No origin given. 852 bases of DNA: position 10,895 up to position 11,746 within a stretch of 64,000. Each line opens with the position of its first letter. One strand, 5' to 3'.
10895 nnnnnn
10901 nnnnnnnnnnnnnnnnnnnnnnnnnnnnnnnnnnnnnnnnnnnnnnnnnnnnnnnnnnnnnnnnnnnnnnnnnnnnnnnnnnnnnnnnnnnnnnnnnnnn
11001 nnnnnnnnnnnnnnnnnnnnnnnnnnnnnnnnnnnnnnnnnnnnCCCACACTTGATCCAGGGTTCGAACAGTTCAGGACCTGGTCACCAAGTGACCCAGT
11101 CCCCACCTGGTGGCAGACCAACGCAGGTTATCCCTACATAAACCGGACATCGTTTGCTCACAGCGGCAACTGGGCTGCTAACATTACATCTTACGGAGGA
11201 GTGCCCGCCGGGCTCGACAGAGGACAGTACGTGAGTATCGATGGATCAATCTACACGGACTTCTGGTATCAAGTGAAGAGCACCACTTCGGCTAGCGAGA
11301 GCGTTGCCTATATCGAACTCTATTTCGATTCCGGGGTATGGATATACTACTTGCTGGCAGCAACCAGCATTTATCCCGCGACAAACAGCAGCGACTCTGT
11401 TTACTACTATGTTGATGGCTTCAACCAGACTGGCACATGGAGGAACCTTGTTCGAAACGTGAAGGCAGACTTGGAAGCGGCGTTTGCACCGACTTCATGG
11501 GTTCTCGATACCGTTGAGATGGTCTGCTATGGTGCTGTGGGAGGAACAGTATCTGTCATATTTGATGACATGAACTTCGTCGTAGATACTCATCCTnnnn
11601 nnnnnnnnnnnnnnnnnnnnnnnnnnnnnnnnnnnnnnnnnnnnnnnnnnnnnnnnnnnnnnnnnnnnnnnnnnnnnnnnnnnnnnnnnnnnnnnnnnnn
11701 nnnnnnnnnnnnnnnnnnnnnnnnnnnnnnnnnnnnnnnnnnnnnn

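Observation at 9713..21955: Four tandem paralogs of a large sequon-rich surface protein: the first is intact and the other three carry 11 frame lesions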

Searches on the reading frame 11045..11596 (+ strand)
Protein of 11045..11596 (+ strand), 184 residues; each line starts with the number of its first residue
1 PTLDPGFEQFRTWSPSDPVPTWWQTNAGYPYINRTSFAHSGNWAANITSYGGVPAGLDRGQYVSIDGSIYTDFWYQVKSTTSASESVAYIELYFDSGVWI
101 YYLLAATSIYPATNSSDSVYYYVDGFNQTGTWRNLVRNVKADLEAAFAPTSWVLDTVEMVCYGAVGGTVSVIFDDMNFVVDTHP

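Call 85: predict_structure(alignment_id=A2)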
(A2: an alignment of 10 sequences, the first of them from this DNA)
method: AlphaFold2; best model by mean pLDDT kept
length: 184 residues; sequences in the alignment: 10
mean_pLDDT: 86.1   pTM: 0.86
mean pLDDT of the five models: 86.1, 85.3, 83.0, 81.6, 75.0
residues with pLDDT >= 90: 103; 70-90: 59; 50-70: 17; < 50: 5
segments of 3 or more residues with pLDDT < 50: 1-3
pLDDT, mean of each block of 10 residues (from residue 1): 53 65 81 89 89 89 89 91 82 95 92 94 94 94 95 94 89 89 53
secondary structure, 60 per line:
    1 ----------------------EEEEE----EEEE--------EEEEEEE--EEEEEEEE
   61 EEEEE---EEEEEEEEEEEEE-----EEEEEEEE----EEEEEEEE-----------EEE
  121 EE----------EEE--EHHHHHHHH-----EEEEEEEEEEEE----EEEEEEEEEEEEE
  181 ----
elements in order: E23-27 E32-35 E44-50 E53-65 E69-81 E87-94 E99-106 E118-122 E133-135 H139-146 E152-163 E168-180
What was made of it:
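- On Carbohydrate-binding-module (beta-jelly-roll) fold: Module 3 model has pLDDT 86 and pTM 0.86 (call 85).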

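Call 87: fold_search(model_id=the predicted structure, library=pdb)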
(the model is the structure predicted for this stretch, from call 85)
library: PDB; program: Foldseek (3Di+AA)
matches with E <= 10: 1264; with E <= 0.001: 73
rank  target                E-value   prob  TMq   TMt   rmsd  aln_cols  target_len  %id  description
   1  8otz_XG               2.0e-05  1.00  0.47  0.47   6.5       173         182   11  48-nm repeat of the native axonemal doublet microtubule from bovine sperm (released 2023-11-22)
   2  1wky                  2.6e-05  1.00  0.44  0.21   6.2       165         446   15  Crystal structure of alkaline mannanase from Bacillus sp. strain JAMB-602: catalytic domain and its Carbohydrate Binding (released 2005-06-15)
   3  2xom_A                2.9e-05  1.00  0.48  0.59   4.9       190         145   16  Atomic resolution structure of TmCBM61 in complex with beta-1,4- galactotriose (released 2010-09-08)
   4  2xon_L                3.2e-05  1.00  0.46  0.56   5.2       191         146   17  Structure of TmCBM61 in complex with beta-1,4-galactotriose at 1.4 A resolution (released 2010-09-08)
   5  2zey_A                4.6e-05  1.00  0.49  0.59   4.6       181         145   14  Family 16 carbohydrate binding module (released 2008-03-04)
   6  2c26                  4.9e-05  1.00  0.49  0.38   6.5       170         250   14  Structural basis for the promiscuous specificity of the carbohydrate- binding modules from the beta-sandwich super famil (released 2005-10-18)
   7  7som_A                4.9e-05  1.00  0.48  0.48   6.7       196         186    9  Ciliary C2 central pair apparatus isolated from Chlamydomonas reinhardtii (released 2022-04-13)
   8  4d0q                  5.1e-05  1.00  0.50  0.56   5.2       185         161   14  Hyaluronan Binding Module of the Streptococcal Pneumoniae Hyaluronate Lyase (released 2014-08-06)
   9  2vtf_B                6.0e-05  1.00  0.50  0.17   6.0       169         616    9  X-ray crystal structure of the Endo-beta-N-acetylglucosaminidase from Arthrobacter protophormiae E173Q mutant reveals  (released 2009-03-31)
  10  2zex_A                6.0e-05  1.00  0.46  0.55   4.8       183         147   16  Family 16 carbohydrate binding module (released 2008-03-04)
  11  8otz_XL               6.4e-05  1.00  0.44  0.45   6.3       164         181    8  48-nm repeat of the native axonemal doublet microtubule from bovine sperm (released 2023-11-22)
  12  2zew_A                7.9e-05  1.00  0.49  0.59   4.9       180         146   15  Family 16 Cabohydrate Binding Domain Module 1 (released 2008-03-04)
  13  8qpg_TA               8.3e-05  1.00  0.55  0.27   5.8       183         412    9  Turret of Haloferax tailed virus 1 (released 2024-10-09)
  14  6u42_3W               8.3e-05  1.00  0.48  0.48   6.2       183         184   10  Natively decorated ciliary doublet microtubule (released 2019-11-13)
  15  2jem_A                9.8e-05  1.00  0.45  0.38   7.8       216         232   15  Native family 12 xyloglucanase from Bacillus licheniformis (released 2007-03-20)
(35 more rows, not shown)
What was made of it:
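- On Carbohydrate-binding-module (beta-jelly-roll) fold: CBM61, CBM16, CBM30, CBM11 and CBM4 are among the top hits, at E 2e-5 to 5e-4 and TM 0.45-0.59 (call 87).
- Tried and rejected: The single-module model was more informative (call 87).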
